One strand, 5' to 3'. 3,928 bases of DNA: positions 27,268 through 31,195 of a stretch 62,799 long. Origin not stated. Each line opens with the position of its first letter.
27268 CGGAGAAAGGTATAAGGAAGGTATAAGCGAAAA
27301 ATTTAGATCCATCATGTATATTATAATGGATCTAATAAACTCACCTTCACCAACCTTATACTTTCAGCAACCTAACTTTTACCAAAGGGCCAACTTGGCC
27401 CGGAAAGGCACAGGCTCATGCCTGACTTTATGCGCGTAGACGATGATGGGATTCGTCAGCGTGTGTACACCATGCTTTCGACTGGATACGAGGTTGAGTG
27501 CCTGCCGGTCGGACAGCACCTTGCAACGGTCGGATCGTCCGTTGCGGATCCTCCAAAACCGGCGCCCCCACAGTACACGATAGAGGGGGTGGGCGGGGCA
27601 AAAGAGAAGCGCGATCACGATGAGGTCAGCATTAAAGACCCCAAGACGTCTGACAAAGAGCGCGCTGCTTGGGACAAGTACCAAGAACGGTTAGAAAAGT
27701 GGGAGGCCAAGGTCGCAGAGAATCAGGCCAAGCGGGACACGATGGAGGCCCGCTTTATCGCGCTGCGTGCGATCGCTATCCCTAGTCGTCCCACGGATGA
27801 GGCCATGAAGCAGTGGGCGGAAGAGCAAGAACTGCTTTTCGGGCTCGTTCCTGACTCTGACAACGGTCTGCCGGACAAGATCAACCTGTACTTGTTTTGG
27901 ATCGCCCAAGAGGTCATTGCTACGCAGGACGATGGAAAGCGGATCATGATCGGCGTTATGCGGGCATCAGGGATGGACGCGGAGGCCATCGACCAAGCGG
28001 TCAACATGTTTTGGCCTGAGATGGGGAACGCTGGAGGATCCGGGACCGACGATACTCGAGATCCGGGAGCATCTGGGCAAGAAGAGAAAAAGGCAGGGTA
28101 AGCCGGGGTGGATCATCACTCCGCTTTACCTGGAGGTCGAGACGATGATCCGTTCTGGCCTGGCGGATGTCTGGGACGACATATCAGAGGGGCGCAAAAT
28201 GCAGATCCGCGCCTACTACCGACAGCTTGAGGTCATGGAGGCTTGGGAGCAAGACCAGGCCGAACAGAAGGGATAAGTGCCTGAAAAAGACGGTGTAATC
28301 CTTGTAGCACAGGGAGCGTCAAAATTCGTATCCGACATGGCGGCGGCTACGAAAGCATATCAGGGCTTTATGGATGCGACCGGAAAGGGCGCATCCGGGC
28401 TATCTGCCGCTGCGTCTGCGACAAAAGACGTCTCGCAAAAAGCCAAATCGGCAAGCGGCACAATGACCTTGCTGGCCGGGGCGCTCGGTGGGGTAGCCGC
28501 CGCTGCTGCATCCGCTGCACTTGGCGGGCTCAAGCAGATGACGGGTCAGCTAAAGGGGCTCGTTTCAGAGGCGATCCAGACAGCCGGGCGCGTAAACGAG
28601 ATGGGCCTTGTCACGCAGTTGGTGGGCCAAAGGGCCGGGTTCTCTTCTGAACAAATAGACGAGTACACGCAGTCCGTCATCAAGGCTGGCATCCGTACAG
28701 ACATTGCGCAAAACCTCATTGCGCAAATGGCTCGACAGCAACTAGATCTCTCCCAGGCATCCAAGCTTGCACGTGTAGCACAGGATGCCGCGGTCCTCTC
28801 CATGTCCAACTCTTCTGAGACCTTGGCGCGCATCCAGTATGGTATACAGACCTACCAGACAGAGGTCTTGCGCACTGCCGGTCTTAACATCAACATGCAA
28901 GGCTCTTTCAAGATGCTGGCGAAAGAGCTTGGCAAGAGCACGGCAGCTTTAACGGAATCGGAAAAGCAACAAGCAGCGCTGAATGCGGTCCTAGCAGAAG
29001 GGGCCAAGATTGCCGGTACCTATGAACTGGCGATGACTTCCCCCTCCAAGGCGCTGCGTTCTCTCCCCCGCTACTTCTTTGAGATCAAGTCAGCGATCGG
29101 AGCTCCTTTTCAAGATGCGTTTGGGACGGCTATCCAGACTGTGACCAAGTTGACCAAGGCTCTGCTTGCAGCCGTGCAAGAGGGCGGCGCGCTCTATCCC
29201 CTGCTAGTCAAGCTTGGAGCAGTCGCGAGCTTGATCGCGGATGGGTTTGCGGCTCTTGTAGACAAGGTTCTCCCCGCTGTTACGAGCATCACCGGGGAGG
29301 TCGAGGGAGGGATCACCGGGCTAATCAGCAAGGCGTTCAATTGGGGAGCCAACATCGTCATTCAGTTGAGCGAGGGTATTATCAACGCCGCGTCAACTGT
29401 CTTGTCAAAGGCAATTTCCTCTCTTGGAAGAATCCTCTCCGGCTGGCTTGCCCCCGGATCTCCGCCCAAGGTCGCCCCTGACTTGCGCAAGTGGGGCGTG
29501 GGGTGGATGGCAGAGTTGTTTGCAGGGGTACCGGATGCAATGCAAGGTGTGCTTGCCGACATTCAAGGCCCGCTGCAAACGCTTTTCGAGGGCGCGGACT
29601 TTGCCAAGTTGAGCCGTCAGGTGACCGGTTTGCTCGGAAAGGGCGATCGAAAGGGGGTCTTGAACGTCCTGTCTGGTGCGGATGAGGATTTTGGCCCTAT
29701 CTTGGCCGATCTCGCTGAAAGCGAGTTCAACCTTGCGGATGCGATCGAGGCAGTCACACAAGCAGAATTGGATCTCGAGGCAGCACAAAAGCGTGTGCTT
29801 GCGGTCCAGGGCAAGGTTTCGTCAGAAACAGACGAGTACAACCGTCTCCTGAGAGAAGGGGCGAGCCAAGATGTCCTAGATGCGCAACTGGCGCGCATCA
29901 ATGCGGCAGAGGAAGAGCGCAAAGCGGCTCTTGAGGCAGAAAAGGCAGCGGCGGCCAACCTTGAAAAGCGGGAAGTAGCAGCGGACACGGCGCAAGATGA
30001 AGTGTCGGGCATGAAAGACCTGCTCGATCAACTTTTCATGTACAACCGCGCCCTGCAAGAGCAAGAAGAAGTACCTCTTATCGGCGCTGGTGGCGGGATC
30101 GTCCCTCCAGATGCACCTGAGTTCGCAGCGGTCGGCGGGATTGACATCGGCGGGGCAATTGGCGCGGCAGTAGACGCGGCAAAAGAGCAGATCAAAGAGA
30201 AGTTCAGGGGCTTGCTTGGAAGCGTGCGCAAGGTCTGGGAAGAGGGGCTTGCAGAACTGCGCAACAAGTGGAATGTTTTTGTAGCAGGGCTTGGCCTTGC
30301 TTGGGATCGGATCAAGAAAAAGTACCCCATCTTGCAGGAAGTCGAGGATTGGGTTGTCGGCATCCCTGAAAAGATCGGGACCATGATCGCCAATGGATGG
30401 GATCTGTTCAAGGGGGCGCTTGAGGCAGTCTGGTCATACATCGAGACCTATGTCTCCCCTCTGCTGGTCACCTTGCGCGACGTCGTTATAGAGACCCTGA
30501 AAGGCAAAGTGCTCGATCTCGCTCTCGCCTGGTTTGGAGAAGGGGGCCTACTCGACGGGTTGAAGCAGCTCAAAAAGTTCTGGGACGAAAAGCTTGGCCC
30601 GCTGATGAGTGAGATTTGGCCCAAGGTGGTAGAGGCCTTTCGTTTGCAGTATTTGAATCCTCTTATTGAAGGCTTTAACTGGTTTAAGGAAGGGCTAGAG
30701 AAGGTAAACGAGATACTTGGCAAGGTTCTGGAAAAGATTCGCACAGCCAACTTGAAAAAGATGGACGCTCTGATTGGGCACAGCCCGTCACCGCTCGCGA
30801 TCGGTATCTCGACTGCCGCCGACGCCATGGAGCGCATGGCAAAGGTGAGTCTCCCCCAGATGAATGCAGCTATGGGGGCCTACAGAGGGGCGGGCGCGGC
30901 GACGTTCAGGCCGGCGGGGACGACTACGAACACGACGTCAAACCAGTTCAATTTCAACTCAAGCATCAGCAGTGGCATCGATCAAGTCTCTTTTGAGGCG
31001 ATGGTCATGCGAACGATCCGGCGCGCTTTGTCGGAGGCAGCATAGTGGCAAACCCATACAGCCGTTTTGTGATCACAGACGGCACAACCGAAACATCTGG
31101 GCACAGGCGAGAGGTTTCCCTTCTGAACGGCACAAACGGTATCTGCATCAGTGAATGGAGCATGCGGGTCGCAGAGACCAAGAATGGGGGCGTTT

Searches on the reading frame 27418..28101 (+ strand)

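Call 44: search_protein_families(library=phrogs, proteins=[window:27418-28101:+], max_evalue=0.01)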
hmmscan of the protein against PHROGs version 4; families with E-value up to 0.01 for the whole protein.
window:27418-28101:+ (227 aa): 1 family
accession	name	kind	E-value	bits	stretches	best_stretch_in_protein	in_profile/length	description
phrog_948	-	unknown function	0.0058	18.1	0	65-108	36-80/135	-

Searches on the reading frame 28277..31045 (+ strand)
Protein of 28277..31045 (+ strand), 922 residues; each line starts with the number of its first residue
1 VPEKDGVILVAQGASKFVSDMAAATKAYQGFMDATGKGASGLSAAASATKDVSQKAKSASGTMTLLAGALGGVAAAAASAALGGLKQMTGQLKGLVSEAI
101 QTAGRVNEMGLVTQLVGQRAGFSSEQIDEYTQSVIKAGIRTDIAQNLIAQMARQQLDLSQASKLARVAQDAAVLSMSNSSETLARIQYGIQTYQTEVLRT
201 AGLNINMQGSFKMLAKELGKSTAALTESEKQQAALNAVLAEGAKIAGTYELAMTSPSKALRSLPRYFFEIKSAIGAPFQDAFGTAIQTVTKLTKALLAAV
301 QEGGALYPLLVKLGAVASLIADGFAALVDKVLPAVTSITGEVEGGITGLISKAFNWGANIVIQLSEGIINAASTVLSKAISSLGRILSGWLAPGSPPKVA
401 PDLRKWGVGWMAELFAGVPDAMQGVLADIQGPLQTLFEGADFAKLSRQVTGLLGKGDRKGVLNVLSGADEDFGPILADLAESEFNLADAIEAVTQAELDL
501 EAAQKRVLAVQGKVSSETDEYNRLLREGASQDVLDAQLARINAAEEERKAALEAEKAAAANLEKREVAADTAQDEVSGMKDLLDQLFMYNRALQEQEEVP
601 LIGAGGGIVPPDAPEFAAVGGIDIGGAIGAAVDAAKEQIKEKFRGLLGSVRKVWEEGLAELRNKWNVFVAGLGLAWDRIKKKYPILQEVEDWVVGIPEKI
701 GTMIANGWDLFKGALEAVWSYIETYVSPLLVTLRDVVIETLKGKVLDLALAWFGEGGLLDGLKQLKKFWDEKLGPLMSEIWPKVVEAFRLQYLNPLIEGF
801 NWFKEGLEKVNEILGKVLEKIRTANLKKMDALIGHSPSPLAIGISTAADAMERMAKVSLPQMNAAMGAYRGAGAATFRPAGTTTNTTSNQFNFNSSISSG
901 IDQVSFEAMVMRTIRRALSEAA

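Call 66: search_protein_families(library=phrogs, proteins=[window:28277-31045:+], max_evalue=0.01)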
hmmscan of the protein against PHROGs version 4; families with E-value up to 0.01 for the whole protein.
window:28277-31045:+ (922 aa): 4 families
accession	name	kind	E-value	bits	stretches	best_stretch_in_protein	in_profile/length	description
phrog_58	-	tail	6.8e-09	35.6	2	315-581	877-1129/1544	tail length tape measure protein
phrog_167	-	tail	2.6e-06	26.4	1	21-789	220-854/1555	tail length tape measure protein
phrog_17020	-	unknown function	0.0023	18.2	0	632-740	68-159/353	-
phrog_2689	-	tail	0.0024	17.7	0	288-472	26-146/597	minor tail protein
